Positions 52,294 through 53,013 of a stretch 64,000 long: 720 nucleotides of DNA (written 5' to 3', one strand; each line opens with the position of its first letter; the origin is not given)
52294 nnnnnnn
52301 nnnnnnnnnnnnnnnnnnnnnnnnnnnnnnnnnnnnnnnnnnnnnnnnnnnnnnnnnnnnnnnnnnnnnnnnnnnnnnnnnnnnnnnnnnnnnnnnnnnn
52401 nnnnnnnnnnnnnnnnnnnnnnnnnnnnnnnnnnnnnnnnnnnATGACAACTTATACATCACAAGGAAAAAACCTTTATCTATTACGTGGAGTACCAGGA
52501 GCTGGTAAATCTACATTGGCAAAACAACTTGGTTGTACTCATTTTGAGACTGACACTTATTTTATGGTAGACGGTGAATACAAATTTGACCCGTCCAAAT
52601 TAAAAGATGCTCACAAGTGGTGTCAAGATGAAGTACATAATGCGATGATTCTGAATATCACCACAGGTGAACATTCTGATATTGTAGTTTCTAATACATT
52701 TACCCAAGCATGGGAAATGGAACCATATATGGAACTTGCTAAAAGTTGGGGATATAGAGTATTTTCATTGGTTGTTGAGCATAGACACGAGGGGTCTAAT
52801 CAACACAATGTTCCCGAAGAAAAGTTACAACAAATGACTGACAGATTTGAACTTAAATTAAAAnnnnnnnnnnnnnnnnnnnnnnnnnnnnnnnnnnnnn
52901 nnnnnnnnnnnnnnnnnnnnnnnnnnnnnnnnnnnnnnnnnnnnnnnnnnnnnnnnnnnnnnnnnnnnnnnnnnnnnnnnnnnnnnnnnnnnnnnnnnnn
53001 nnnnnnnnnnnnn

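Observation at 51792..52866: Translationally coupled metallophosphoesterase and P-loop kinase: bacterial Pnkp-like RNA end-healing pair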

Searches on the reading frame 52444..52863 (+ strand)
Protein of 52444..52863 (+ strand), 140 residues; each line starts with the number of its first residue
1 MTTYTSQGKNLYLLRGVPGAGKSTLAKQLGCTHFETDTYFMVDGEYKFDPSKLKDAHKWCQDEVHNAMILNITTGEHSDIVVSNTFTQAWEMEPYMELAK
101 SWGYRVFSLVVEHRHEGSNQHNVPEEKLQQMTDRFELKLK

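Call 3: search_protein_families(library=pfam, proteins=[window:52444-52863:+], max_evalue=0.01)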
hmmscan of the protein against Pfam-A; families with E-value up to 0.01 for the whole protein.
window:52444-52863:+ (140 aa): 9 families
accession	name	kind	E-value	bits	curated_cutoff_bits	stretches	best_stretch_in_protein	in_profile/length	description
PF13671.12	AAA_33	-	1.8e-13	51.5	27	1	11-136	1-141/143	AAA domain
PF13238.12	AAA_18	-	8.4e-05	23.5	29.4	1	14-87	3-82/128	AAA domain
PF20720.3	nSTAND3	-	0.0017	18.5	27.2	1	9-39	17-46/155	Novel STAND NTPase 3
PF19263.5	DUF5906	-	0.0022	19.1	27.6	1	14-98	1-96/114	Family of unknown function (DUF5906)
PF13173.12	AAA_14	-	0.0025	18.3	27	1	10-49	3-42/129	AAA domain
PF13207.12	AAA_17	-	0.0064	17.2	27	0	16-96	2-89/136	AAA domain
PF06414.18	Zeta_toxin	-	0.0066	16.3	22.3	0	8-30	15-37/199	Zeta toxin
PF13479.12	AAA_24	-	0.0086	16.4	27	0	12-92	5-79/195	AAA domain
PF08433.16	KTI12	-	0.0098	15.9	22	0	11-31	3-23/271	Chromatin associated protein KTI12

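Call 4: search_protein_families(library=phrogs, proteins=[window:52444-52863:+], max_evalue=0.001)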
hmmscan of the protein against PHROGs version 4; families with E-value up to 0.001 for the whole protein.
window:52444-52863:+ (140 aa): 5 families
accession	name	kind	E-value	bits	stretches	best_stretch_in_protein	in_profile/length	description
phrog_2071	-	other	1.7e-39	137.3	1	2-139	9-145/282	ATPase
phrog_505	-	other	1.1e-06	29.4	1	9-136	2-141/295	polynucleotide kinase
phrog_8238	-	DNA, RNA and nucleotide metabolism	5.8e-06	25.7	1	9-112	2-109/737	RNA ligase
phrog_6931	-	unknown function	1.4e-05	25.5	1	7-76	183-251/343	-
phrog_7485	-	unknown function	8.9e-05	22.6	1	9-41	227-258/430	-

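Call 5: search_protein_families(library=ncbifam, proteins=[window:52444-52863:+], max_evalue=0.01)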
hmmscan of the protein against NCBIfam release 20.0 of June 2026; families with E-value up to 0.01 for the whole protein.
window:52444-52863:+ (140 aa): 1 family
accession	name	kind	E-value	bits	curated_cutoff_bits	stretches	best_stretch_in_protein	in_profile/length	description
NF006743.0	PRK09270.1-2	equivalog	0.0031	16.6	227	0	9-33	28-52/217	nucleoside/nucleotide kinase family protein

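Call 7: search_solved_structures(query=window:52444-52863:+, max_evalue=1, show_alignments=4)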
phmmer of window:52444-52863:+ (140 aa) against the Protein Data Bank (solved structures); distinct sequences matched with E-value up to 1: 9.
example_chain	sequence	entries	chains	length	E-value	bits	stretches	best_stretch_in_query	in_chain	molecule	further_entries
1zp6_A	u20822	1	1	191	0.18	15.1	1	7-44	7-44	hypothetical protein Atu3015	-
8t3o_A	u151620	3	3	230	0.19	15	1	12-90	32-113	Guanine nucleotide-binding protein G(q) | Guanine nucleotide-binding protein G(q) subunit alpha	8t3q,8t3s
7ljd_A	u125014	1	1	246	0.38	14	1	11-90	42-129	Engineered Gs protein alpha subunit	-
7jvq_A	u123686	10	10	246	0.42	13.9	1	11-90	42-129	Engineered mini-Gi protein alpha sub-unit | Engineered human Gs alpha subunit | Chimeric miniGs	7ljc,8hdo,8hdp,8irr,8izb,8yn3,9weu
8w89_A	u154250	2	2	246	0.46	13.7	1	12-90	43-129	Guanine nucleotide-binding protein G(s) subunit alpha isoforms short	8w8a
7sr8_A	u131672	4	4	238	0.52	13.5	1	12-90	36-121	a modified Guanine nucleotide-binding protein G(q) subunit alpha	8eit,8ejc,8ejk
7e14_A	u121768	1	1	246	0.68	13.2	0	11-77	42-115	Gs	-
9d8a_A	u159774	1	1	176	0.84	12.9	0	8-29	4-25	Rhizopus azygosporus Kinase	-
9vz2_A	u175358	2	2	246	0.9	12.8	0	12-90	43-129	Engineered miniG(s) subunit alpha isoforms short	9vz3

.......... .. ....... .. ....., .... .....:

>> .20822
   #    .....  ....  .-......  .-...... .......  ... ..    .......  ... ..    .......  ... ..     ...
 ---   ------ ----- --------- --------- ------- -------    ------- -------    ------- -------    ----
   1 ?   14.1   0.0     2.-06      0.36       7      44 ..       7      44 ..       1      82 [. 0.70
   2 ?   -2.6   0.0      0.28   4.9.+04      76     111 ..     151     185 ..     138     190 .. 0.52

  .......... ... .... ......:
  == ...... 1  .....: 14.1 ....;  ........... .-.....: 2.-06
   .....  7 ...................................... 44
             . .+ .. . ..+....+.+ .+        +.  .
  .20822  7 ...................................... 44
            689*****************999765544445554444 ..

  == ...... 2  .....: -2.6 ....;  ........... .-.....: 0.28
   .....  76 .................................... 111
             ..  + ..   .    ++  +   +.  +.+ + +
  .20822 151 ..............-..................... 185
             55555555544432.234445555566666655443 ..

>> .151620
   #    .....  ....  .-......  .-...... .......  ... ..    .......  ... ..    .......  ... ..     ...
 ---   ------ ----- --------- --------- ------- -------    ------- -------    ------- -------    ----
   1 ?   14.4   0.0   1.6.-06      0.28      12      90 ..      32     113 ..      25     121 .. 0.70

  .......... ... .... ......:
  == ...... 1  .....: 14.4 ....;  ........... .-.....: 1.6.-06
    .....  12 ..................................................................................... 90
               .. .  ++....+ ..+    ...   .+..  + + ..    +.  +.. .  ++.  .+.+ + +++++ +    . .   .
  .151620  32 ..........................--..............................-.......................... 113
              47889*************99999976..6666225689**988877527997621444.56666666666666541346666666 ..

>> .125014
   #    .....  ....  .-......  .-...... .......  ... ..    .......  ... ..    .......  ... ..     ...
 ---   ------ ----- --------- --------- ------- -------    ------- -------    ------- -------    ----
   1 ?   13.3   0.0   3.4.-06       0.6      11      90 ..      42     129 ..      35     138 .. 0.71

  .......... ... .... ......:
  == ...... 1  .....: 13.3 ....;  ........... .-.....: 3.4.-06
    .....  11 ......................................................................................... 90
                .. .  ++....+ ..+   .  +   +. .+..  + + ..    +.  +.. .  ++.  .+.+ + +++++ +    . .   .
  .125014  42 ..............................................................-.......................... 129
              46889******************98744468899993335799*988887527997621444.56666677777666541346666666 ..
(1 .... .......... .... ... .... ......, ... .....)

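Call 13: find_homologous_proteins(query=window:52444-52863:+, max_evalue=0.001)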
Query window:52444-52863:+ (140 aa): 2811 proteins with E <= 0.001 among 2852 candidates; the best 120 are listed.
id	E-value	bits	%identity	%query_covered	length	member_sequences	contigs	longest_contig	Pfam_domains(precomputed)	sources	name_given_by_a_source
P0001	9.9e-81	286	86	99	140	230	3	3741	PF13671.13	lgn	-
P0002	7.0e-80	284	86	99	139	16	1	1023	PF13671.13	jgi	jgi:predicted kinase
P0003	2.0e-79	282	87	99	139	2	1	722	PF13671.13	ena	-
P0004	6.6e-79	281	86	99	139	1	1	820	PF13671.13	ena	-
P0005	1.2e-77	276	83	99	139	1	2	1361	PF13671.13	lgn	-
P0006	2.4e-77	275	83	99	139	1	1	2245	PF13671.13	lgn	-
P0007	3.4e-77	275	83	99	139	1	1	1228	PF13671.13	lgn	-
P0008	1.6e-72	260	79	99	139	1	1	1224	PF13671.13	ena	-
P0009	2.6e-71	256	81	99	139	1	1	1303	PF13671.13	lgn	-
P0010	4.8e-71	255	78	99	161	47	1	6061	PF13671.13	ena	-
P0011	7.6e-66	238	75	99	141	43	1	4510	PF13671.13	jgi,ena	-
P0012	2.3e-63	230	75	94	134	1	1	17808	PF13671.13,PF13238.13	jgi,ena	jgi:predicted kinase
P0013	3.2e-63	230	71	99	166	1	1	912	PF13671.13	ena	-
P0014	7.4e-63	229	77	94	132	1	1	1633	PF13671.13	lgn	-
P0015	1.6e-62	227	74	94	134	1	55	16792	PF13671.13,PF13238.13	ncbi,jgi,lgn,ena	jgi:predicted kinase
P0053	1.0e-60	222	73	94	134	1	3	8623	PF13671.13,PF13238.13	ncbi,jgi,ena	jgi:predicted kinase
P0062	1.4e-60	221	72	94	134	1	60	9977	PF13671.13,PF13238.13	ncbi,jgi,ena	jgi:predicted kinase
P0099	1.5e-59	218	72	94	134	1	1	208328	PF13671.13,PF13238.13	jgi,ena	jgi:predicted kinase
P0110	2.3e-59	217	74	94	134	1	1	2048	PF13671.13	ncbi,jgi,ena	-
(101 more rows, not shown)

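Call 14: find_encoding_contigs(protein=P0099, flank=6000, max_places=3)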
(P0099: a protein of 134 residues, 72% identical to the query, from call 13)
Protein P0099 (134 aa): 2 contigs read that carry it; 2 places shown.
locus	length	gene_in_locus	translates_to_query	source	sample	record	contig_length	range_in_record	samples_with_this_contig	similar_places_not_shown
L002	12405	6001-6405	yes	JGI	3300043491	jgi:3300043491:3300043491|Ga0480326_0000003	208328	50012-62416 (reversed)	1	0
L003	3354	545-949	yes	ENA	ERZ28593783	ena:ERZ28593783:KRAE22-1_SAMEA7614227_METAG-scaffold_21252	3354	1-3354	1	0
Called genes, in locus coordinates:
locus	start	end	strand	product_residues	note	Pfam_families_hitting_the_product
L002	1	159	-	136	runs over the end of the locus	-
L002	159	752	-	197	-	PF13640:2OG-FeII_Oxy_3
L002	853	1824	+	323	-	-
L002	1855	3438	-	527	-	-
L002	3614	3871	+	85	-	-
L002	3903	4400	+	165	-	-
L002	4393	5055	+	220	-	PF00149:Metallophos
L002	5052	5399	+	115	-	-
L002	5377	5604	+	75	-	-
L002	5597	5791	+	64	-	-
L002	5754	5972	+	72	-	-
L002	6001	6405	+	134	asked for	PF13671:AAA_33, PF13238:AAA_18 (faint)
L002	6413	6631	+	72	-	-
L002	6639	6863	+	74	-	-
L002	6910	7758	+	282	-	PF01145:Band_7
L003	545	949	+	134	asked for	PF13671:AAA_33, PF13238:AAA_18 (faint)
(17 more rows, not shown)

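Call 15: find_encoding_contigs(protein=P0062, flank=6000, max_places=4)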
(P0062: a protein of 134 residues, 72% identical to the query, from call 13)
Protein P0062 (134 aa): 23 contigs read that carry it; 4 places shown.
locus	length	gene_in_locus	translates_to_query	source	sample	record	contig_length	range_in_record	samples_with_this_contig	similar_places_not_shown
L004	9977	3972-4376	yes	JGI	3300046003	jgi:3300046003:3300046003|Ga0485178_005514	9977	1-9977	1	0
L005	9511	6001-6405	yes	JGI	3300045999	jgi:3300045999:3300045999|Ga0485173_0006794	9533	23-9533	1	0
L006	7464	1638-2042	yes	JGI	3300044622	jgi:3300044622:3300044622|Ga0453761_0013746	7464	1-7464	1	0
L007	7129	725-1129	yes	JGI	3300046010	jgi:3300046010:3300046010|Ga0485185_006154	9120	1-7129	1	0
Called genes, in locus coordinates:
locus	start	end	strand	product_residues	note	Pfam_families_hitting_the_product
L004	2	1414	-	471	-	?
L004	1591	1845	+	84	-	-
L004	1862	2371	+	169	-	-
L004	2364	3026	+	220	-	PF00149:Metallophos (weak)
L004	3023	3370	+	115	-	-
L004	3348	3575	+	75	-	-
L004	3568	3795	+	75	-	-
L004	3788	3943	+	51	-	-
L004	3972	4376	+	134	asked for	PF13671:AAA_33, PF13238:AAA_18 (weak)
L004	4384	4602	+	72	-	-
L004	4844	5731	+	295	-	PF09511:RNA_lig_T4_1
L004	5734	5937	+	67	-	-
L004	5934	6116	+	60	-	-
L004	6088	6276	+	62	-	-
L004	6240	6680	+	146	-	PF03061:4HBT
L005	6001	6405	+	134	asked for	PF13671:AAA_33, PF13238:AAA_18 (weak)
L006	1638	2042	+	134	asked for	PF13671:AAA_33, PF13238:AAA_18 (weak)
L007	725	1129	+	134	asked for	PF13671:AAA_33, PF13238:AAA_18 (weak)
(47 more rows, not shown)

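Call 16: list_cluster_members(proteins=[P0015, P0062, P0110, P0053, P0001])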
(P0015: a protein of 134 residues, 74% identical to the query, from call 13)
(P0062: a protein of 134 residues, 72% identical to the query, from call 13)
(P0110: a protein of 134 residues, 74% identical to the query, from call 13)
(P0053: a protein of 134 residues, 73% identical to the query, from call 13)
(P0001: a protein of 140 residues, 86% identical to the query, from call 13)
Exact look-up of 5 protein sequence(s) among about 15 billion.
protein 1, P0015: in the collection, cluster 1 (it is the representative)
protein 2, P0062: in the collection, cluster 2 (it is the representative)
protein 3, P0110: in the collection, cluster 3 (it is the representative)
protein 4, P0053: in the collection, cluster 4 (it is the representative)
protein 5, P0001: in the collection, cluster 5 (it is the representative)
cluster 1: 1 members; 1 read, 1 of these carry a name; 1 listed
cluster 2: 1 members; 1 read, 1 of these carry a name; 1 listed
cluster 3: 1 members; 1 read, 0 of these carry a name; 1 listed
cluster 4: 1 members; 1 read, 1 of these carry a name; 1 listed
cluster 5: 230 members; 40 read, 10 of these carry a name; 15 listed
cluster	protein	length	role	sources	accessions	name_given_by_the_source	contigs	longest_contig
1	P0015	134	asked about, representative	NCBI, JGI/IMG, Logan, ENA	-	predicted kinase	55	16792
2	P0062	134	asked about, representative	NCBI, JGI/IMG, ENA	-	predicted kinase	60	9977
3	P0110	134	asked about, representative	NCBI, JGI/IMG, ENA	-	-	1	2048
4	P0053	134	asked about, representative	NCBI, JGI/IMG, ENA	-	predicted kinase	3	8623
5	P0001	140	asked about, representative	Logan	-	-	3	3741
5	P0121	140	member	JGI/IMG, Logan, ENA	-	predicted kinase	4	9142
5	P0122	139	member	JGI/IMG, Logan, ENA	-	predicted kinase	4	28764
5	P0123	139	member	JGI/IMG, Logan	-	predicted kinase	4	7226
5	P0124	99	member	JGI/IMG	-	hypothetical protein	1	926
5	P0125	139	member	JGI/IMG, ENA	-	predicted kinase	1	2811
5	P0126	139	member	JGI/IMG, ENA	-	predicted kinase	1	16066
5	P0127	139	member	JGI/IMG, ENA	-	adenylate kinase family enzyme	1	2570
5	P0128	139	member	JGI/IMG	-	predicted kinase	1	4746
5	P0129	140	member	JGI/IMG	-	adenylate kinase family enzyme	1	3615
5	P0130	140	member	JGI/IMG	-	predicted kinase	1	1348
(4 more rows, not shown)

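Call 25: find_related_loci(query=window:52444-52863:+, collection=viral_contigs, flank=10000)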
Query window:52444-52863:+ (140 aa) in viral_contigs; peptide patterns used: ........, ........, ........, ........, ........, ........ (x = any residue, [..] = any of these).
70 stretches matched a pattern; 68 encode a relative of the query (tblastn E <= 1e-3); 68 distinct loci.
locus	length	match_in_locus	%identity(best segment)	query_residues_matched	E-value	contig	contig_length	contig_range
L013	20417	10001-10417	78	1-139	4e-75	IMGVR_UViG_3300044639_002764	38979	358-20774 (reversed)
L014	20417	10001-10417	78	1-139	4e-75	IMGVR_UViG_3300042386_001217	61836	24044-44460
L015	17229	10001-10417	77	1-139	1e-74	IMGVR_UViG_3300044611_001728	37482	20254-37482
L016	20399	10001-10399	73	9-139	4e-64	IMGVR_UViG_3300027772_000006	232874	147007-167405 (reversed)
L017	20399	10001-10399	73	9-139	4e-64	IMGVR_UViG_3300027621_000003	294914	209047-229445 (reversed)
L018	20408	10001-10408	70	4-139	1e-63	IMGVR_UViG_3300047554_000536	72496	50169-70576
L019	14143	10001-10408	70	4-139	1e-63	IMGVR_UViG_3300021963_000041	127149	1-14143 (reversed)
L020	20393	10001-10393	67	9-139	1e-59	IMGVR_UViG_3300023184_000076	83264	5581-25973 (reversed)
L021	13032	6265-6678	68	4-140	2e-59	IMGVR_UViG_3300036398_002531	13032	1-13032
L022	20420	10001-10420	63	5-139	6e-59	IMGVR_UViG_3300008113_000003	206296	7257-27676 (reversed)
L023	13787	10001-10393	66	9-139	7e-59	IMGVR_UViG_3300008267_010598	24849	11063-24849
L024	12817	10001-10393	66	9-139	4e-58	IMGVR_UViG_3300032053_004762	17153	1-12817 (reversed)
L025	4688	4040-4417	65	9-139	2e-53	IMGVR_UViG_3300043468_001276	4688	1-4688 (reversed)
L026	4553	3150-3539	60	9-139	9e-51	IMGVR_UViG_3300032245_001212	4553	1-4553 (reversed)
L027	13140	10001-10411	59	9-139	2e-50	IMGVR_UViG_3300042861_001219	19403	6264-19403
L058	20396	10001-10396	55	4-139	6e-45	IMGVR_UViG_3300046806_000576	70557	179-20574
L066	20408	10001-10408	53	9-139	1e-43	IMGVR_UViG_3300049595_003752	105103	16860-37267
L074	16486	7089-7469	53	9-139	2e-42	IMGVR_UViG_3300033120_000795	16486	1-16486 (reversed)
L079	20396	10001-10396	67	9-139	2e-59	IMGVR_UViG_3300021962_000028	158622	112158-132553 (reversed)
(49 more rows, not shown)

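Call 29: search_protein_representatives(protein=window:52444-52863:+)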
Query: 140 residues. Proteins with E-value up to 0.001 (for the whole library): 8886; up to 1e-10: 3699; up to 1e-30: 10. The best 150 are listed.
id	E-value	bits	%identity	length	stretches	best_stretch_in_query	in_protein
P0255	2.3e-35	137.9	54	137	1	9-140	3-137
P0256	5.1e-35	136.7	52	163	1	6-139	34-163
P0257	7.1e-35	136.3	57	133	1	10-139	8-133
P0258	3.6e-33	130.7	54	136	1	11-139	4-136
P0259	2.1e-32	128.3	50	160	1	7-135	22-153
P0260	6.4e-32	126.7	55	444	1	9-139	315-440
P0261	1.8e-31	125.2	58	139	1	10-139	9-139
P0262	3.4e-31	124.3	53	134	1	9-139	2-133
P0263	6.6e-31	123.4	55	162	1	8-136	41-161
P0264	7.8e-31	123.2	57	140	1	9-140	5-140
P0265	1.9e-30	122.0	50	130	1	9-139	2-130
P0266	2.4e-30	121.6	48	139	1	9-139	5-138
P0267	3.5e-30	121.1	64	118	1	8-96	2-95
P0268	3.8e-30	120.9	51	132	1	9-139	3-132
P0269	4.4e-30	120.7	53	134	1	7-140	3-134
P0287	2.2e-28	115.3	52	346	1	9-139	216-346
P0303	2.3e-27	111.9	55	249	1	10-136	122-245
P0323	3.1e-26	108.3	45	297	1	7-139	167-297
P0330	8.3e-26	106.9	45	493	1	9-136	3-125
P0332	9.3e-26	106.7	48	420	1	9-139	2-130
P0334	1.1e-25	106.5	53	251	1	10-138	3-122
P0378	9.7e-25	103.4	47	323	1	9-139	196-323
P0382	1.5e-24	102.8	47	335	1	9-137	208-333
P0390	2.0e-24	102.4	43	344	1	7-139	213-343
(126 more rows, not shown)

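Call 30: search_protein_families(library=pfam, proteins=[P0260, P0287, P0323, P0378, P0382, P0390, P0330, P0332, P0334, P0303], max_evalue=0.001)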
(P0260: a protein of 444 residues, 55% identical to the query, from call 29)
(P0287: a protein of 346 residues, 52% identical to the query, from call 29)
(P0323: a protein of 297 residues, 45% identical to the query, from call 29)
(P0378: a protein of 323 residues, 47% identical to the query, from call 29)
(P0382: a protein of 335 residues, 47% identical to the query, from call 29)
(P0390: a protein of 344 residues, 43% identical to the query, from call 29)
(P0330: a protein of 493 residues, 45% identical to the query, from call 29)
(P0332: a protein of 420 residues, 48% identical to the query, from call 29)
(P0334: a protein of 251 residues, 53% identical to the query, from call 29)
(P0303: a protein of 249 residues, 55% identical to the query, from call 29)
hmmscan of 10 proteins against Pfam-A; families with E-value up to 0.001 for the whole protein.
P0260 (444 aa): 3 families
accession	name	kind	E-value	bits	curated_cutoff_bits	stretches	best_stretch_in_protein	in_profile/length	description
PF09511.15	RNA_lig_T4_1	-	1.8e-15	57.8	28.3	1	53-244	1-227/227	RNA ligase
PF13671.12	AAA_33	-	2.9e-08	34.6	27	1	317-413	1-105/143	AAA domain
PF13238.12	AAA_18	-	0.00013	22.9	29.4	1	320-382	3-76/128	AAA domain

P0287 (346 aa): 2 families
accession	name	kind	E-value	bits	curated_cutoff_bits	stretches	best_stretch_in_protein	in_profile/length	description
PF13671.12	AAA_33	-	1.9e-07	31.9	27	1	219-319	2-105/143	AAA domain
PF13238.12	AAA_18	-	0.00011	23.1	29.4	1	220-290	2-78/128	AAA domain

P0323 (297 aa): 1 family
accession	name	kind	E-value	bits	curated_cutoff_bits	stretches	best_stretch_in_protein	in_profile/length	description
PF13671.12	AAA_33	-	7.6e-10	39.7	27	1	171-269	1-104/143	AAA domain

P0378 (323 aa): 4 families
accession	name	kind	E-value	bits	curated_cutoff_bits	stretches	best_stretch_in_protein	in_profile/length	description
PF13671.12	AAA_33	-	6.3e-11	43.2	27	1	198-293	1-102/143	AAA domain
PF01966.28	HD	-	3.9e-05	24.3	22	1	49-121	22-92/116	HD domain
PF13238.12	AAA_18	-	0.0003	21.7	29.4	1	199-268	1-79/128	AAA domain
PF06414.18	Zeta_toxin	-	0.00075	19.4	22.3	0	187-291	9-125/199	Zeta toxin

P0382 (335 aa): 3 families
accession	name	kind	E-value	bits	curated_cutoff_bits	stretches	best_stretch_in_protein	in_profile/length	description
PF13671.12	AAA_33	-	2.8e-11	44.3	27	1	210-330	1-139/143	AAA domain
PF01443.25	Viral_helicase1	-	0.00057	20.2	21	0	212-253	2-38/228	Viral superfamily 1 RNA helicase core domain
PF01966.28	HD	-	0.0006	20.5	22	1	36-139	2-106/116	HD domain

P0390 (344 aa): 2 families
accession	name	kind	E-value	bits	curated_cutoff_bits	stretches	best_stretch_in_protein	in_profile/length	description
PF13671.12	AAA_33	-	2.2e-08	35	27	1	218-313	2-102/143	AAA domain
PF01966.28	HD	-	5e-07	30.4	22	1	29-123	1-91/116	HD domain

P0330 (493 aa): 2 families
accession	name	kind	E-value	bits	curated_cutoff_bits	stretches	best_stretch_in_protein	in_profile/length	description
PF09511.15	RNA_lig_T4_1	-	6.9e-16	59.2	28.3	1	185-316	1-158/227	RNA ligase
PF13671.12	AAA_33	-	0.00035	21.3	27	0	5-97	1-101/143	AAA domain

P0332 (420 aa): 3 families
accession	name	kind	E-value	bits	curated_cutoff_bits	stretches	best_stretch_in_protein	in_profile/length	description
PF09511.15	RNA_lig_T4_1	-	1.8e-13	51.3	28.3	1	172-355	2-227/227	RNA ligase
PF13671.12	AAA_33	-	4.3e-08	34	27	1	4-103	1-105/143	AAA domain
PF13238.12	AAA_18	-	9.4e-06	26.5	29.4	1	5-67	1-67/128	AAA domain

P0334 (251 aa): 1 family
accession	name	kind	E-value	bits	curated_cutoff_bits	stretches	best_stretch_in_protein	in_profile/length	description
PF13671.12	AAA_33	-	3.9e-08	34.1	27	1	4-92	1-99/143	AAA domain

P0303 (249 aa): 2 families
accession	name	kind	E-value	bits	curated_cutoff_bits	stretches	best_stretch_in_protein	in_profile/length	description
PF13671.12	AAA_33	-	2e-13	51.3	27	1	123-220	1-102/143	AAA domain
PF06414.18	Zeta_toxin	-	1.8e-05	24.7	22.3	1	117-221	13-128/199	Zeta toxin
